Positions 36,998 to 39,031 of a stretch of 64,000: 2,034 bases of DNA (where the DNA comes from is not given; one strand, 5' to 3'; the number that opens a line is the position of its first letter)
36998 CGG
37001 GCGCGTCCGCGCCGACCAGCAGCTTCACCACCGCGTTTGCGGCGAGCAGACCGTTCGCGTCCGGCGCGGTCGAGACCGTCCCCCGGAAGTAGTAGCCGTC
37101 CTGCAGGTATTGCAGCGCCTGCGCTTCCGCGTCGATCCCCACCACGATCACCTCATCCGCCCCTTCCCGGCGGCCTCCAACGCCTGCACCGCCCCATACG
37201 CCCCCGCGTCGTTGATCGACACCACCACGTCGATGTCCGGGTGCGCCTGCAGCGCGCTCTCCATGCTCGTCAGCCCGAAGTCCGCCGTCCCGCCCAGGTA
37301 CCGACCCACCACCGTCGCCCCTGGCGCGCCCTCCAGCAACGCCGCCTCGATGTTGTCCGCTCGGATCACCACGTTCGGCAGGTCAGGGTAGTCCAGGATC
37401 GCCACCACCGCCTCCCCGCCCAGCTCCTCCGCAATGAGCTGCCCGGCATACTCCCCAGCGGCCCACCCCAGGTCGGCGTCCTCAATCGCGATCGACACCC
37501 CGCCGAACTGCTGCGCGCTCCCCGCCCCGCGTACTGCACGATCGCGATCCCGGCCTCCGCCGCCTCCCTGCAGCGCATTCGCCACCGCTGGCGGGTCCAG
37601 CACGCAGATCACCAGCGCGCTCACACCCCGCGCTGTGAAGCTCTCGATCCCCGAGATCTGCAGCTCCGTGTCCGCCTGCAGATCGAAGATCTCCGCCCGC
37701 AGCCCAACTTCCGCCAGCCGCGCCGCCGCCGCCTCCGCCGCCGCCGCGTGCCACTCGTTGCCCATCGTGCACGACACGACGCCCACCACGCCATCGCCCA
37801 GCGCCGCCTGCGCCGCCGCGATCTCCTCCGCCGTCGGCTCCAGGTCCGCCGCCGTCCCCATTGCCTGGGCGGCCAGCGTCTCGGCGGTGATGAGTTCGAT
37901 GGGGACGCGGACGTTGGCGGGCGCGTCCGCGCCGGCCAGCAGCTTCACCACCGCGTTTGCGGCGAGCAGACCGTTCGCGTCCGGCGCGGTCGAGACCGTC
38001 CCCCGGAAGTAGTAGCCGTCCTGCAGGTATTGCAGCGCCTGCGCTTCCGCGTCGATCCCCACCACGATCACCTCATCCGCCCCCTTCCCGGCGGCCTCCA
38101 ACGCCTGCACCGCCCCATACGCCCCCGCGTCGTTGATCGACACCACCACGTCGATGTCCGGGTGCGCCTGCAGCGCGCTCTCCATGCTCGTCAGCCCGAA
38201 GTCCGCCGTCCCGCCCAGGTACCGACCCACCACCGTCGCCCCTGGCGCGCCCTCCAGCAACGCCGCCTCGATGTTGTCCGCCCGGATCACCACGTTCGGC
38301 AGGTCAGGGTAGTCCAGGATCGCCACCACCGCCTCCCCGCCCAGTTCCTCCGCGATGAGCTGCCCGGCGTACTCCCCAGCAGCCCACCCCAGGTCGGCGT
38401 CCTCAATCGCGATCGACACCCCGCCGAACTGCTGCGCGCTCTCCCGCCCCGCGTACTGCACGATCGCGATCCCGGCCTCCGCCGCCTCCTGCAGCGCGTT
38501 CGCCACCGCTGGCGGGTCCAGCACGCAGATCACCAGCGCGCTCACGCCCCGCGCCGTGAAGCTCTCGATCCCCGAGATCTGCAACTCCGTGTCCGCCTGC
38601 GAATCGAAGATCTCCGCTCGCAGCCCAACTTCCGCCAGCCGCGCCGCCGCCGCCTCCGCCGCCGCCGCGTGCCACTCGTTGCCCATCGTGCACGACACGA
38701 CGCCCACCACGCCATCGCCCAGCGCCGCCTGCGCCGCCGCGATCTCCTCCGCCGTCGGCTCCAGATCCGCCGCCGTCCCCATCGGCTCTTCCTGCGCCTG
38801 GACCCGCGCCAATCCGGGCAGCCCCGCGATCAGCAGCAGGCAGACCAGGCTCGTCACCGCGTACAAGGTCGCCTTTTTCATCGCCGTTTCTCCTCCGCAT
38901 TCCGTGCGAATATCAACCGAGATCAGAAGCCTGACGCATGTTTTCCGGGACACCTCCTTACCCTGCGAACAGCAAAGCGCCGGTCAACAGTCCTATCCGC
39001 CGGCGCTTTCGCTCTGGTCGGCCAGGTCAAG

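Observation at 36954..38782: In-frame 920-bp tandem duplication predicts a two-module sugar-binding protein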

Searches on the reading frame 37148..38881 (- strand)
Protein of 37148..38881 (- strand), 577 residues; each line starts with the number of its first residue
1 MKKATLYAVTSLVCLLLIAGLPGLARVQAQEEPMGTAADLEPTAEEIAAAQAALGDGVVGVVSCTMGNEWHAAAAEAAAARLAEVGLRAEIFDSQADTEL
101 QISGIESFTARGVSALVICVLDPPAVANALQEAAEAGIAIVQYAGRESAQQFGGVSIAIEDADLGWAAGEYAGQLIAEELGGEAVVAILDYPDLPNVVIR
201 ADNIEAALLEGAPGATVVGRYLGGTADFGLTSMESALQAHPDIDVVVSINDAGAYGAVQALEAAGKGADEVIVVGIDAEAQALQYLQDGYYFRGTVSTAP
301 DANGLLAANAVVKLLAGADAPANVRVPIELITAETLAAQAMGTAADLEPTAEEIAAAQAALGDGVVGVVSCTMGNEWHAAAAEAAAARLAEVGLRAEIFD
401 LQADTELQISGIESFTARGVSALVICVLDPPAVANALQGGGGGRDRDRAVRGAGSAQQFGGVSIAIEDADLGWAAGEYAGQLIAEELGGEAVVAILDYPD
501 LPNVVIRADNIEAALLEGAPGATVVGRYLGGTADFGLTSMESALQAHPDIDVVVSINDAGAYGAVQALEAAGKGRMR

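Call 37: search_protein_representatives(protein=window:37151-38881:-)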
Query: 577 residues. Proteins with E-value up to 0.001 (for the whole library): 6016; up to 1e-10: 1449; up to 1e-30: 105. The best 150 are listed.
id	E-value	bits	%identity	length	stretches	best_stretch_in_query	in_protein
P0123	8.6e-96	338.1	57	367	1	31-332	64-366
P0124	1.8e-93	330.4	54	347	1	32-336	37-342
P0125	1.2e-90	321.1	53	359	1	22-336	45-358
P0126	7.1e-88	312.0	49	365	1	4-358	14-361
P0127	4.5e-77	276.4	49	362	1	32-339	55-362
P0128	4.7e-75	269.7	62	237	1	118-350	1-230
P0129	2.8e-72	260.5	31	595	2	39-331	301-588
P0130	2.0e-69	251.1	48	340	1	30-319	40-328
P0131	2.4e-59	217.9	41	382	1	26-338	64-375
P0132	5.4e-58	213.4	43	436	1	33-331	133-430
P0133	2.6e-57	211.1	41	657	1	22-337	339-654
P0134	2.8e-57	211.0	62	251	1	151-335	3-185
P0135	2.0e-55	204.9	41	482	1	34-328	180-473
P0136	2.7e-55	204.5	40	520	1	42-336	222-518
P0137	2.8e-55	204.4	38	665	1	30-335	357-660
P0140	5.2e-55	203.6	34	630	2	44-336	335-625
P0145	4.1e-53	197.3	31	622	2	53-346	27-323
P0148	5.9e-53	196.8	40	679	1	5-325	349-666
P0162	5.8e-47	177.0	44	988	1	20-353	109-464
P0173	7.2e-42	160.2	32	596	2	55-335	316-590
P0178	2.2e-40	155.3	32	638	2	52-343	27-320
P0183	1.2e-38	149.5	32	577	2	55-335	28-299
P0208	7.5e-34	133.7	30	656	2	12-366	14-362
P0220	7.3e-32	127.2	29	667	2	77-318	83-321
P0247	1.3e-28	116.4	28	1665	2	94-366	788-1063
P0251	2.5e-28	115.5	41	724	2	214-337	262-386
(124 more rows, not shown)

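Call 38: search_protein_families(library=pfam, proteins=[P0129, P0140, P0145, P0173, P0178, P0133, P0137, P0148, P0162], max_evalue=0.00001)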
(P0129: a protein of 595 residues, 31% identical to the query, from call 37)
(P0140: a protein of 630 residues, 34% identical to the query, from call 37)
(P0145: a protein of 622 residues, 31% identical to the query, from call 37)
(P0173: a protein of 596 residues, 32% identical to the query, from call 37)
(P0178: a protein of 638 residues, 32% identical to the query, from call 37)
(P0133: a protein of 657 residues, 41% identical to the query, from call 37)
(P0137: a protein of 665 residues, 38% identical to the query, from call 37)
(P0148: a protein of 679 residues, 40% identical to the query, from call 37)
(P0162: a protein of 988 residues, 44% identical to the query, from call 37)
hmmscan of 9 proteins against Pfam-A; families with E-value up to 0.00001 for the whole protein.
P0129 (595 aa): 3 families
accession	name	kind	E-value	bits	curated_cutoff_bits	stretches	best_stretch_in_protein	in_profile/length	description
PF13407.12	Peripla_BP_4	-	1.5e-103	346.3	35.1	2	36-292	2-258/258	Periplasmic binding protein domain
PF00532.27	Peripla_BP_1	-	7.8e-26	91.6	22.2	2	33-302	2-277/281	Periplasmic binding proteins and sugar binding domain of LacI family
PF13377.12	Peripla_BP_3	-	4.4e-08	33.8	26.5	0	186-294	43-151/167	Periplasmic binding protein-like domain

P0140 (630 aa): 2 families
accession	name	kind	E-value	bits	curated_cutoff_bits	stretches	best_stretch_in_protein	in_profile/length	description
PF13407.12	Peripla_BP_4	-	1.1e-111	372.9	35.1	2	45-304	1-257/258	Periplasmic binding protein domain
PF00532.27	Peripla_BP_1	-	3.5e-34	119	22.2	2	348-556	4-207/281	Periplasmic binding proteins and sugar binding domain of LacI family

P0145 (622 aa): 3 families
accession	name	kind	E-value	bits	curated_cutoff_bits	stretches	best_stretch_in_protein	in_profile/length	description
PF13407.12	Peripla_BP_4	-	1e-90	304.2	35.1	2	34-295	1-256/258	Periplasmic binding protein domain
PF00532.27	Peripla_BP_1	-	4.2e-21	76.1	22.2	2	41-243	11-206/281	Periplasmic binding proteins and sugar binding domain of LacI family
PF13377.12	Peripla_BP_3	-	1.4e-08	35.4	26.5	0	192-301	42-153/167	Periplasmic binding protein-like domain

P0173 (596 aa): 4 families
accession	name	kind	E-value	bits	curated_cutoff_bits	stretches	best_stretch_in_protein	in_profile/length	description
PF13407.12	Peripla_BP_4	-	1.6e-132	441.3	35.1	2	320-574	1-258/258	Periplasmic binding protein domain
PF00532.27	Peripla_BP_1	-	4.1e-47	161.4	22.2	2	319-555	3-245/281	Periplasmic binding proteins and sugar binding domain of LacI family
PF13377.12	Peripla_BP_3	-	1.4e-15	58.2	26.5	2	191-289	52-153/167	Periplasmic binding protein-like domain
PF07905.16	PucR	-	1.2e-07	32.5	33.5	0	43-127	26-111/118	Purine catabolism regulatory protein-like family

P0178 (638 aa): 5 families
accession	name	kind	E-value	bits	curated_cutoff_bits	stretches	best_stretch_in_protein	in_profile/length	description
PF13407.12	Peripla_BP_4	-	3.1e-125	417.4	35.1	2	34-292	1-258/258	Periplasmic binding protein domain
PF00532.27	Peripla_BP_1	-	7.5e-31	108.1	22.2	2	32-283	2-253/281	Periplasmic binding proteins and sugar binding domain of LacI family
PF13377.12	Peripla_BP_3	-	3.1e-17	63.6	26.5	2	174-295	28-152/167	Periplasmic binding protein-like domain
PF13458.12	Peripla_BP_6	-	4.5e-10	40.2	31.7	0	74-260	52-235/343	Periplasmic binding protein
PF13692.12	Glyco_trans_1_4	-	4.2e-06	27.5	27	0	93-124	78-110/142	Glycosyl transferases group 1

P0133 (657 aa): 3 families
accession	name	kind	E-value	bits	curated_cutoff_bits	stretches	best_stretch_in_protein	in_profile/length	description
PF00069.31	Pkinase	-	4.1e-30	105.5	31.7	1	17-265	4-254/263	Protein kinase domain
PF13407.12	Peripla_BP_4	-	6e-26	92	35.1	1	376-631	1-254/258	Periplasmic binding protein domain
PF07714.23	PK_Tyr_Ser-Thr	-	6e-20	72.1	23.1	1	47-263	35-249/258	Protein tyrosine and serine/threonine kinase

P0137 (665 aa): 5 families
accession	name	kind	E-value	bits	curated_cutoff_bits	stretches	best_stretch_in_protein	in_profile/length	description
PF00069.31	Pkinase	-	5.1e-54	183.9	31.7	1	13-266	1-254/263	Protein kinase domain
PF07714.23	PK_Tyr_Ser-Thr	-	1e-37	130.3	23.1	1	15-265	3-250/258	Protein tyrosine and serine/threonine kinase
PF13407.12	Peripla_BP_4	-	7.5e-32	111.3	35.1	1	388-643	2-257/258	Periplasmic binding protein domain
PF00532.27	Peripla_BP_1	-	4e-13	49.9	22.2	1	388-653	5-275/281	Periplasmic binding proteins and sugar binding domain of LacI family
PF13377.12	Peripla_BP_3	-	5.1e-10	40.1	26.5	1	518-659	22-165/167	Periplasmic binding protein-like domain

P0148 (679 aa): 3 families
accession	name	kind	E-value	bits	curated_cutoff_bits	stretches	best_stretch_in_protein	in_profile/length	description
PF00069.31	Pkinase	-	2.4e-51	175.1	31.7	1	37-289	3-254/263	Protein kinase domain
PF07714.23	PK_Tyr_Ser-Thr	-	4.6e-37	128.1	23.1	1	37-286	3-249/258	Protein tyrosine and serine/threonine kinase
PF13407.12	Peripla_BP_4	-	3.3e-31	109.2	35.1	1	401-658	1-256/258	Periplasmic binding protein domain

P0162 (988 aa): 4 families
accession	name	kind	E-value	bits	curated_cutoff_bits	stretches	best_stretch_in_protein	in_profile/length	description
PF13407.12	Peripla_BP_4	-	9.6e-26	91.3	35.1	1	145-421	1-251/258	Periplasmic binding protein domain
PF11258.13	DUF3048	-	4e-25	89.1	25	1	671-815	1-145/148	Protein of unknown function (DUF3048) N-terminal domain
PF17479.7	DUF3048_C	-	1.5e-23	83.8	25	1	855-968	4-113/114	Protein of unknown function (DUF3048) C-terminal domain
PF00532.27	Peripla_BP_1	-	3.2e-06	27.3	22.2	0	336-411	166-243/281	Periplasmic binding proteins and sugar binding domain of LacI family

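Call 41: find_encoding_contigs(protein=P0129, flank=5000, max_places=4)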
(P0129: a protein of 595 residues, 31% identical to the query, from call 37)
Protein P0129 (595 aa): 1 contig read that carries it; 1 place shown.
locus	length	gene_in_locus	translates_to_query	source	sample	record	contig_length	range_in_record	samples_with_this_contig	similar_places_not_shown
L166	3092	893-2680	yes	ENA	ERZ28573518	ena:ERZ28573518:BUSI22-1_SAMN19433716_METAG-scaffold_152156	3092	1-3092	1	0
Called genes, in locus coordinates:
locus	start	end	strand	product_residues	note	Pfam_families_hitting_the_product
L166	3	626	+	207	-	?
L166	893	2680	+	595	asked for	PF00532:Peripla_BP_1, PF13377:Peripla_BP_3 (faint), PF13407:Peripla_BP_4, PF00532:Peripla_BP_1, PF13407:Peripla_BP_4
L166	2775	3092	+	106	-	?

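Call 54: find_encoding_contigs(protein=window:37148-38881:-, flank=2000, max_places=6)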
Protein window:37148-38881:- (577 aa): no gene with exactly this product is on record in the collection.

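Call 61: find_encoding_contigs(protein=P0183, flank=5000, max_places=3)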
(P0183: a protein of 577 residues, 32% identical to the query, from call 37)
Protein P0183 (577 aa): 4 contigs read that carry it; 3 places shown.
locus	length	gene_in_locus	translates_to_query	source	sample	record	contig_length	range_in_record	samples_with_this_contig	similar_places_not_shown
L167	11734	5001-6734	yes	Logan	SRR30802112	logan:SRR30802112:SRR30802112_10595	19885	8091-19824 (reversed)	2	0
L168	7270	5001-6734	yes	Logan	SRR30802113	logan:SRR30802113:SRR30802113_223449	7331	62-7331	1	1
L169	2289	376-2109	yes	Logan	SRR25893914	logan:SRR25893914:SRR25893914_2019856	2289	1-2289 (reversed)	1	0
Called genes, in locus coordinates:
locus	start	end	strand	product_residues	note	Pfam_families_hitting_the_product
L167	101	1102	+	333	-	PF00356:LacI, PF00532:Peripla_BP_1, PF13407:Peripla_BP_4, PF13377:Peripla_BP_3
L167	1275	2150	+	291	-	PF00294:PfkB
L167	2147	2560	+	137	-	PF05025:RbsD_FucU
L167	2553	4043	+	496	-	PF00005:ABC_tran, PF13304:AAA_21 (faint), PF00005:ABC_tran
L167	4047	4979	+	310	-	PF02653:BPD_transp_2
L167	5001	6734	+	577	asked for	PF00532:Peripla_BP_1, PF13407:Peripla_BP_4, PF13458:Peripla_BP_6, PF13377:Peripla_BP_3, PF00532:Peripla_BP_1, PF13407:Peripla_BP_4, PF13458:Peripla_BP_6, PF13377:Peripla_BP_3, +1 more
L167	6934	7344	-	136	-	-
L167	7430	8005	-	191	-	-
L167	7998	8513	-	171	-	PF01618:MotA_ExbB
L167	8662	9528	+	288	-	PF01171:ATP_bind_3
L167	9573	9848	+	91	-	PF00462:Glutaredoxin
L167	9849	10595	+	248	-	-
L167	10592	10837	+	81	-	-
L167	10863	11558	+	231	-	PF24741:AlkZ-rel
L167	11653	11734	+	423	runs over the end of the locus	PF02493:MORN (faint)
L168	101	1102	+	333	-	PF00356:LacI, PF00532:Peripla_BP_1, PF13407:Peripla_BP_4, PF13377:Peripla_BP_3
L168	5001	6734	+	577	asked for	PF00532:Peripla_BP_1, PF13407:Peripla_BP_4, PF13458:Peripla_BP_6, PF13377:Peripla_BP_3, PF00532:Peripla_BP_1, PF13407:Peripla_BP_4, PF13458:Peripla_BP_6, PF13377:Peripla_BP_3, +1 more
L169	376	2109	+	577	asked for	PF00532:Peripla_BP_1, PF13407:Peripla_BP_4, PF13458:Peripla_BP_6, PF13377:Peripla_BP_3, PF00532:Peripla_BP_1, PF13407:Peripla_BP_4, PF13458:Peripla_BP_6, PF13377:Peripla_BP_3, +1 more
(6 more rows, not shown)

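Call 62: find_encoding_contigs(protein=P0140, flank=5000, max_places=3)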
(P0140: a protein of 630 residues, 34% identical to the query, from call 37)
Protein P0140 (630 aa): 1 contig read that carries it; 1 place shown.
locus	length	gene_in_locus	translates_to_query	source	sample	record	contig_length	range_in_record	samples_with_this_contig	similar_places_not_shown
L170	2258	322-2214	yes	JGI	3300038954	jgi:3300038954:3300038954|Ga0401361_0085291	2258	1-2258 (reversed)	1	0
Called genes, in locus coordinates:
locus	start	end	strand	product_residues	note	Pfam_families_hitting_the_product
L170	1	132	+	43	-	?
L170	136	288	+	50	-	-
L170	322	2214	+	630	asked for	PF00532:Peripla_BP_1, PF13407:Peripla_BP_4, PF00532:Peripla_BP_1, PF13407:Peripla_BP_4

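Call 63: find_encoding_contigs(protein=P0208, flank=5000, max_places=3)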
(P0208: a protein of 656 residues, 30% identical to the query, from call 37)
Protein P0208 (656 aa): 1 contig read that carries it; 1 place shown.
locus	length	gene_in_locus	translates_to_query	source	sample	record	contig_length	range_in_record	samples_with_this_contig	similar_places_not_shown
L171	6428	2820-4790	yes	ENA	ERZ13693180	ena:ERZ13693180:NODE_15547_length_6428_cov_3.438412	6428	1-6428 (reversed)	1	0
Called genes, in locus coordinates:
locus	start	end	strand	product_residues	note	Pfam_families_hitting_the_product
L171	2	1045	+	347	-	?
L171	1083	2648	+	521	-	PF00370:FGGY_N, PF02782:FGGY_C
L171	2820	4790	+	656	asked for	PF13407:Peripla_BP_4, PF00532:Peripla_BP_1, PF13407:Peripla_BP_4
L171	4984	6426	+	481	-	?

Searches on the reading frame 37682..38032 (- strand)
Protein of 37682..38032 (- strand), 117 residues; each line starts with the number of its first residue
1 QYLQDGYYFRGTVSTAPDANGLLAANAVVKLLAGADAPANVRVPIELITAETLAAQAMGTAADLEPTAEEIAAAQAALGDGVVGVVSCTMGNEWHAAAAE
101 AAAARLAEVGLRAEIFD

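Call 22: find_homologous_proteins(query=window:37682-38032:-, max_evalue=0.00001)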
Query seq(117 aa): 2021 candidates shared short words with the query, none scored E <= 0.00001.
